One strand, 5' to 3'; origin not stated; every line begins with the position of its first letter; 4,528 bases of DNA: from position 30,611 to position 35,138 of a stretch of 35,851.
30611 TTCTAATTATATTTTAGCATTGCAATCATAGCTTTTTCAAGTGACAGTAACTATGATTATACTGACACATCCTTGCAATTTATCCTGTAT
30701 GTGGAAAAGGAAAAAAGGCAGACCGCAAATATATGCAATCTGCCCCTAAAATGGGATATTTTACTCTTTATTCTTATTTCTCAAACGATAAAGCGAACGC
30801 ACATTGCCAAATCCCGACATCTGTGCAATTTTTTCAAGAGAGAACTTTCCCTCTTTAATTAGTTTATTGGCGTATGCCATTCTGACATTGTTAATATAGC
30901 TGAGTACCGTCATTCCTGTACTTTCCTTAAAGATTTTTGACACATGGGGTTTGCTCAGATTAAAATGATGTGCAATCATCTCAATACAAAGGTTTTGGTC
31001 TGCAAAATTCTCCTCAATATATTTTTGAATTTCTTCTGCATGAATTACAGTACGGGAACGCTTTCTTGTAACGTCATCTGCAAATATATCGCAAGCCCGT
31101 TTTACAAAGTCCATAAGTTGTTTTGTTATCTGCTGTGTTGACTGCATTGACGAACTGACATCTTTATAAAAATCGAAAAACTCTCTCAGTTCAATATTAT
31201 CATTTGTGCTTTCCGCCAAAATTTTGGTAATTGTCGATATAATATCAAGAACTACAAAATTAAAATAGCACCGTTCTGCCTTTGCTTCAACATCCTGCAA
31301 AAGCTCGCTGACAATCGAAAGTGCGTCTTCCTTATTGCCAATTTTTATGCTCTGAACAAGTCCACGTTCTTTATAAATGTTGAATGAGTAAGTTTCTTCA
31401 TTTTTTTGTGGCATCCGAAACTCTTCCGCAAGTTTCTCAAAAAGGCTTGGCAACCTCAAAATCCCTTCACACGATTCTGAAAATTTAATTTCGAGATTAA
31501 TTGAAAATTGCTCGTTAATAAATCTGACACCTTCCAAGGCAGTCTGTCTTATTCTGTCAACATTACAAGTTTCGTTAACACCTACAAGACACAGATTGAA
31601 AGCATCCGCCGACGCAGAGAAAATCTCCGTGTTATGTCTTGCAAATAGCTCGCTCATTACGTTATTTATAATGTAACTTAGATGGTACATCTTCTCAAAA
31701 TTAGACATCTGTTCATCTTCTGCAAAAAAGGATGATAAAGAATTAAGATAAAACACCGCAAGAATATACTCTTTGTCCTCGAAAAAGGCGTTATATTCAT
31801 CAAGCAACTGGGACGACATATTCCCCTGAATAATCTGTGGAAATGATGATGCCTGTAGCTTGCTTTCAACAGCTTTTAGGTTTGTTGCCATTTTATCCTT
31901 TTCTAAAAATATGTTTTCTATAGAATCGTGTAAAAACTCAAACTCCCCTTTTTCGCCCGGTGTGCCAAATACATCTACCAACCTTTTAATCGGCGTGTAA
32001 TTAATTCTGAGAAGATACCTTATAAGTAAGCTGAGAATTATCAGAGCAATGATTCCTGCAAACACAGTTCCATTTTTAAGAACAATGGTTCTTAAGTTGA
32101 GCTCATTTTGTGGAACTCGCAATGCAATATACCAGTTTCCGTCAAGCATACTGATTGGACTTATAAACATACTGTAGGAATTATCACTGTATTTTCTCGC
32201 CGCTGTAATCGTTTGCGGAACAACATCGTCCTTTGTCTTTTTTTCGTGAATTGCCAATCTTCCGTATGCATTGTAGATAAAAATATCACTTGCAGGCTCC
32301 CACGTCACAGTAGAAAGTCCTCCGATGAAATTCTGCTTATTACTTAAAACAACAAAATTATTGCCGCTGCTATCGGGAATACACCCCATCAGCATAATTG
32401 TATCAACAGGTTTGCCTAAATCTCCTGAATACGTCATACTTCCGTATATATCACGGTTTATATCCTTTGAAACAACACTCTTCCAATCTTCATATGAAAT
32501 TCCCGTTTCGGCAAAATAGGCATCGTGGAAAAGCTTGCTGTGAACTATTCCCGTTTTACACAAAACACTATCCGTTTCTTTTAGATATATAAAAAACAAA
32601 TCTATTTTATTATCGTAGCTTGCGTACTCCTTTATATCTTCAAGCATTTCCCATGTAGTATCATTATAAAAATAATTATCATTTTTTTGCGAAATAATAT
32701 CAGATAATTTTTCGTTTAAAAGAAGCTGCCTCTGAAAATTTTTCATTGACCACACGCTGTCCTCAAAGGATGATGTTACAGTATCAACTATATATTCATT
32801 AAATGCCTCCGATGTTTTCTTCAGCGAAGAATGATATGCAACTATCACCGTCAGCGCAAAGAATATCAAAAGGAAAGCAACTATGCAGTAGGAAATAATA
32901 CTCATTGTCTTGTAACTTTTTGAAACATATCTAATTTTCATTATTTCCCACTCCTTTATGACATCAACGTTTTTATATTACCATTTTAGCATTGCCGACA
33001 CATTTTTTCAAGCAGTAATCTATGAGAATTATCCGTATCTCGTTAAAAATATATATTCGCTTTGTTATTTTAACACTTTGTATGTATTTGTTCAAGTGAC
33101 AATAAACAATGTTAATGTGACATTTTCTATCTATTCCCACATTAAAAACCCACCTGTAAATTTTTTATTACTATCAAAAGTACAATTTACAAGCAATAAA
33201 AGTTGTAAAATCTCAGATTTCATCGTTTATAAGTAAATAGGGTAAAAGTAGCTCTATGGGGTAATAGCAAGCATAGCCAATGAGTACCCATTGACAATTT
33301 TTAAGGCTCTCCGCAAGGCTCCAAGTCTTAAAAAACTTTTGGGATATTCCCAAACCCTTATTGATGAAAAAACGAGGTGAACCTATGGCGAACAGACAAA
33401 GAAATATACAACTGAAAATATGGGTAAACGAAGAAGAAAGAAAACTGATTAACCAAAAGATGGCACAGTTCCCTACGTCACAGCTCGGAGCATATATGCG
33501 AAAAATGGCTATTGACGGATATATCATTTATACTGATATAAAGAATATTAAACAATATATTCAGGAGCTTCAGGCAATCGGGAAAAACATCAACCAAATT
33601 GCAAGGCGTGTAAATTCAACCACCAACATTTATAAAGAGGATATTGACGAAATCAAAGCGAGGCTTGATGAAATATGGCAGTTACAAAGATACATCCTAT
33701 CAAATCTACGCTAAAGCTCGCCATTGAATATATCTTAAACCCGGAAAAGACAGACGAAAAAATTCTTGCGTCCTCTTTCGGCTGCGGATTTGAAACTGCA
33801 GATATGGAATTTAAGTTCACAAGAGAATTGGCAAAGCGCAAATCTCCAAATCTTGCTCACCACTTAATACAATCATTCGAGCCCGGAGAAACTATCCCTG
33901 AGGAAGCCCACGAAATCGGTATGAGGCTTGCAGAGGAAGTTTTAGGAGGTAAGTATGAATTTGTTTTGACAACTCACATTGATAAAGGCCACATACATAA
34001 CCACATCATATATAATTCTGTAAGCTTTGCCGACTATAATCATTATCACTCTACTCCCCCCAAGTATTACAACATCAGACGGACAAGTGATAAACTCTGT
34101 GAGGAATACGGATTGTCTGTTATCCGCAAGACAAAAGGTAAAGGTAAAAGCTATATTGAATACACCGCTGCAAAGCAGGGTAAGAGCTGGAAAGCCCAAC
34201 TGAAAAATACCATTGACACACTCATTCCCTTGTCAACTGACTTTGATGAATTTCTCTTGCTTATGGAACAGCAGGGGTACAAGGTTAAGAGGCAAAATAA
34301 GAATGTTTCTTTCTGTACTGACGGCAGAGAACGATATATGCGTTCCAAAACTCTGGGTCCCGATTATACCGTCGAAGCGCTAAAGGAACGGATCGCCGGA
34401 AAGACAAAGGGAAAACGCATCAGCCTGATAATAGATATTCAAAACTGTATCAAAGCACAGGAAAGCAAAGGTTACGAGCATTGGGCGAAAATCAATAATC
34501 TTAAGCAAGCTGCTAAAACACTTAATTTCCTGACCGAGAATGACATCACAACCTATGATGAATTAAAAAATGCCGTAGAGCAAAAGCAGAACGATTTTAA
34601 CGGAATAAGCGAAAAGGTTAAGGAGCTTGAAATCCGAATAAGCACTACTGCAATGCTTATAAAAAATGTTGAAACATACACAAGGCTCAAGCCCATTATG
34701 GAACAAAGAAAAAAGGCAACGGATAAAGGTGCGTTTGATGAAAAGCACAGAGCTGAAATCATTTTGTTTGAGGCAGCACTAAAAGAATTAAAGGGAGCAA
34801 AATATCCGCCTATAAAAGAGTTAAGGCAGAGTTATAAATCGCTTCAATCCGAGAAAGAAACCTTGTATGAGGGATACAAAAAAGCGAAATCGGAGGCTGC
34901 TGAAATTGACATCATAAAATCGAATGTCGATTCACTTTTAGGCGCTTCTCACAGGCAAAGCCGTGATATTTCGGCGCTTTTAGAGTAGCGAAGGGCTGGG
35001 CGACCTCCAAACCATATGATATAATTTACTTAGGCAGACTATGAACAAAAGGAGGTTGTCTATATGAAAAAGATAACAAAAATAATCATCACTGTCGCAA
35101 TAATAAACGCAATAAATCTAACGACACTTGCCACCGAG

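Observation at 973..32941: About 30-kb, 20-gene single-strand operon: an S-layer-tethered glycan utilisation system with no recognisable classical glycoside hydrolase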

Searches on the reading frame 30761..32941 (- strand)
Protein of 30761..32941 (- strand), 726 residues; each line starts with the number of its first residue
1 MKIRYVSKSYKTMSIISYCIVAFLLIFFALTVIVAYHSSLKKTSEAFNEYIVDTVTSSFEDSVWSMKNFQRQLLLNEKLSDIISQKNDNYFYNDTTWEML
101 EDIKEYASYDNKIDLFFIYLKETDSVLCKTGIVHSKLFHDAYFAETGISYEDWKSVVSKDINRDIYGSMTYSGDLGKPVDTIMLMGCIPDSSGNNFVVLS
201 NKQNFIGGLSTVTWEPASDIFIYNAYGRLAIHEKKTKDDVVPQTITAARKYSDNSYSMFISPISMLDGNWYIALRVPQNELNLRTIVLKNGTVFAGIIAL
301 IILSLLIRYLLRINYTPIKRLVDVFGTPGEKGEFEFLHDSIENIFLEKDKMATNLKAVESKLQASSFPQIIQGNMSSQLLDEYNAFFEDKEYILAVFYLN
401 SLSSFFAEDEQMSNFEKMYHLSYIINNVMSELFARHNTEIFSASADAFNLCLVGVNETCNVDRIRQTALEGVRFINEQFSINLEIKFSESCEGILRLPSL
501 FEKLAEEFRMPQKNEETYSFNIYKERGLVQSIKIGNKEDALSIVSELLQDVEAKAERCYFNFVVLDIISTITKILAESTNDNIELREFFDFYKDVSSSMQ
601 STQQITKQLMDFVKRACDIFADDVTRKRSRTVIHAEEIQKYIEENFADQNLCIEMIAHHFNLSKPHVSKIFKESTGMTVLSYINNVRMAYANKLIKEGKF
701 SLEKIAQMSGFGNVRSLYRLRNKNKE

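Call 4: search_protein_families(library=pfam, proteins=[window:30761-32941:-], max_evalue=0.01)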
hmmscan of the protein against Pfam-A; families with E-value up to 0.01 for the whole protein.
window:30761-32941:- (726 aa): 2 families
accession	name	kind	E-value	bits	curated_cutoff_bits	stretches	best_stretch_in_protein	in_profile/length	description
PF12833.13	HTH_18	-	3.3e-12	47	33.6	1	656-720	1-65/80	Helix-turn-helix domain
PF00165.29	HTH_AraC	-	3.3e-09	37.1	26.6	1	648-684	6-42/42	Bacterial regulatory helix-turn-helix proteins, AraC family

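Call 6: search_protein_families(library=ncbifam, proteins=[window:30761-32941:-], max_evalue=0.01)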
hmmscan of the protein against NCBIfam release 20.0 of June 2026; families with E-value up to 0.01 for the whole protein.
window:30761-32941:- (726 aa): 20 families
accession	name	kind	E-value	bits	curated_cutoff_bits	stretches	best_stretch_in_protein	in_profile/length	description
NF047455.1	TF_Staph_AryK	equivalog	2.1e-11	42.8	850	1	622-720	146-243/759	transcriptional regulator AryK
NF007860.0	PRK10572.1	equivalog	3.4e-11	42.5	208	1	578-713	126-262/292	arabinose operon transcriptional regulator AraC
NF047788.1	TransRegPocR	equivalog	2.8e-10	39.9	500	1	624-713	177-268/296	transcriptional regulator PocR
NF010028.0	PRK13503.1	equivalog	6.3e-09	35.6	288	1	600-714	138-251/278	HTH-type transcriptional activator RhaS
NF006902.0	PRK09393.1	equivalog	6.4e-09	35.4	425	1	638-719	225-305/327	transcriptional regulator FtrA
NF049932.1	TranspRegBtr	equivalog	8.3e-09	34.5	900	1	600-713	132-243/531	bacillibactin transport transcriptional regulator Btr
TIGR04094.1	adjacent_YSIRK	equivalog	9.3e-08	31.4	200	1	478-715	130-365/383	YSIRK-targeted surface antigen transcriptional regulator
NF008564.0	PRK11511.1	equivalog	5.4e-06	26.6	202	1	628-719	4-94/127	MDR efflux pump AcrAB transcriptional activator MarA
NF012198.0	MarA_TF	equivalog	1.2e-05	25.5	250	1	628-719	4-94/124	MDR efflux pump AcrAB transcriptional activator MarA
NF007243.0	PRK09685.1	equivalog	1.8e-05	24.3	199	1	630-708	195-271/303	transcriptional regulator FeaR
NF012144.2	ramA_TF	equivalog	2.5e-05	24.7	180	1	636-720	8-91/108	RamA family antibiotic efflux transcriptional regulator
NF011964.0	PRK15435.1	equivalog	2.5e-05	23.4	345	1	570-721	33-169/354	bifunctional DNA-binding transcriptional regulator/O6-methylguanine-DNA methyltransferase Ada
NF007693.0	PRK10371.1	equivalog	3e-05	23.4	253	1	633-718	198-282/309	transcriptional regulator MelR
NF007584.0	PRK10219.1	equivalog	5.9e-05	23.4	174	1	637-716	9-87/107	superoxide response transcriptional regulator SoxS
NF012228.1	RobA_TF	equivalog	0.00043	19.9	380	1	640-691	10-60/286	MDR efflux pump AcrAB transcriptional activator RobA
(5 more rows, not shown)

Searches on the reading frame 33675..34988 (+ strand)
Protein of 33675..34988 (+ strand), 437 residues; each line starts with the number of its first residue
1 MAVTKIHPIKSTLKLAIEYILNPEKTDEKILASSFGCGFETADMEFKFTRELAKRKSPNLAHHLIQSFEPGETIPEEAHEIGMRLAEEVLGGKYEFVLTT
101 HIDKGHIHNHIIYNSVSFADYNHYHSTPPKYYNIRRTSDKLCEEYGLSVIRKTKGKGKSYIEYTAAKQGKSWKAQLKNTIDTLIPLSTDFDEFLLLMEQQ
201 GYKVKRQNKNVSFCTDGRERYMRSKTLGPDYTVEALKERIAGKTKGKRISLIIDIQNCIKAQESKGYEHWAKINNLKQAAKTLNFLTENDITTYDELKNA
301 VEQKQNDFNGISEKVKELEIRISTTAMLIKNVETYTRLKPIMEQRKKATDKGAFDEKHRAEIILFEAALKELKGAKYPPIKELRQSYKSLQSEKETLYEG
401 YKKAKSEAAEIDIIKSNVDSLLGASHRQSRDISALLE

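Call 45: search_protein_families(library=pfam, proteins=[window:33675-34988:+], max_evalue=0.01)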
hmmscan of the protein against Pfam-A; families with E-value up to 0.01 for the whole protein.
window:33675-34988:+ (437 aa): 1 family
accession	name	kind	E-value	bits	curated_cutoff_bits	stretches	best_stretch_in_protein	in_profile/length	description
PF03432.20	Relaxase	-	1.1e-37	129.7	24.6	1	19-147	1-132/132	MobA/VirD2-like, nuclease domain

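Call 84: find_encoding_contigs(protein=window:33675-34988:+, flank=10000, max_places=3)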
Protein window:33675-34988:+ (437 aa): 16 contigs read that carry it; 3 places shown.
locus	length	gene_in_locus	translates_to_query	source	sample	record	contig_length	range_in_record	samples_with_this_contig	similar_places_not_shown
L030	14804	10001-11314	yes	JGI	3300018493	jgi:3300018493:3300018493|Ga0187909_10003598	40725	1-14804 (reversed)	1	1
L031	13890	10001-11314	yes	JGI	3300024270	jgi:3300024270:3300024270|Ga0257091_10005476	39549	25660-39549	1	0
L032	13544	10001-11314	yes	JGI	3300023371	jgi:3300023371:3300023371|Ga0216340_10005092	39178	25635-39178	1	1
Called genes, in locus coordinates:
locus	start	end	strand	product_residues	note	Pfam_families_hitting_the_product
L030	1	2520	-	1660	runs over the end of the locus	PF13385:Laminin_G_3 (faint), PF13205:Big_5, PF00395:SLH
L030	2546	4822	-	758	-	PF00395:SLH, PF22842:Pel9A-like_beta_helix, PF05048:NosD (faint), PF06439:3keto-disac_hyd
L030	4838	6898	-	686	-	PF00395:SLH, PF22842:Pel9A-like_beta_helix, PF14592:Chondroitinas_B (weak), PF05048:NosD (weak), PF13229:Beta_helix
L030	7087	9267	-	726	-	PF00165:HTH_AraC (weak), PF12833:HTH_18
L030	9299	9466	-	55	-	-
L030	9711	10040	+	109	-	PF21983:NikA-like, PF05713:MobC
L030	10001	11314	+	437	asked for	PF03432:Relaxase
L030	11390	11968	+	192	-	-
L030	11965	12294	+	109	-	PF19517:DUF6050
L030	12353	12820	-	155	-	-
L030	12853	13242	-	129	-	-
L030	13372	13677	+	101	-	PF01381:HTH_3, PF12844:HTH_19 (weak), PF13443:HTH_26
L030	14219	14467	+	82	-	-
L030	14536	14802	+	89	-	?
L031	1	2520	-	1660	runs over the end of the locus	PF13385:Laminin_G_3 (faint), PF13205:Big_5, PF00395:SLH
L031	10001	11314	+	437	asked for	PF03432:Relaxase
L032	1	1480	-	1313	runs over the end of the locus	PF13205:Big_5, PF00395:SLH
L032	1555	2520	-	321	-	PF13205:Big_5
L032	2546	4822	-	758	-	PF00395:SLH, PF22842:Pel9A-like_beta_helix, PF05048:NosD (faint), PF06439:3keto-disac_hyd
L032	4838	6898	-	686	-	PF00395:SLH, PF22842:Pel9A-like_beta_helix, PF14592:Chondroitinas_B (weak), PF05048:NosD (weak), PF13229:Beta_helix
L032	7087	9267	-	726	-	PF00165:HTH_AraC (weak), PF12833:HTH_18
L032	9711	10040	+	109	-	PF21983:NikA-like, PF05713:MobC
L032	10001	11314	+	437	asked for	PF03432:Relaxase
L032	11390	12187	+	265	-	-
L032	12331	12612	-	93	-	PF01527:HTH_Tnp_1, PF13518:HTH_28 (weak)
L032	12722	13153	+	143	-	PF14287:DUF4368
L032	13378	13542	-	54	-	?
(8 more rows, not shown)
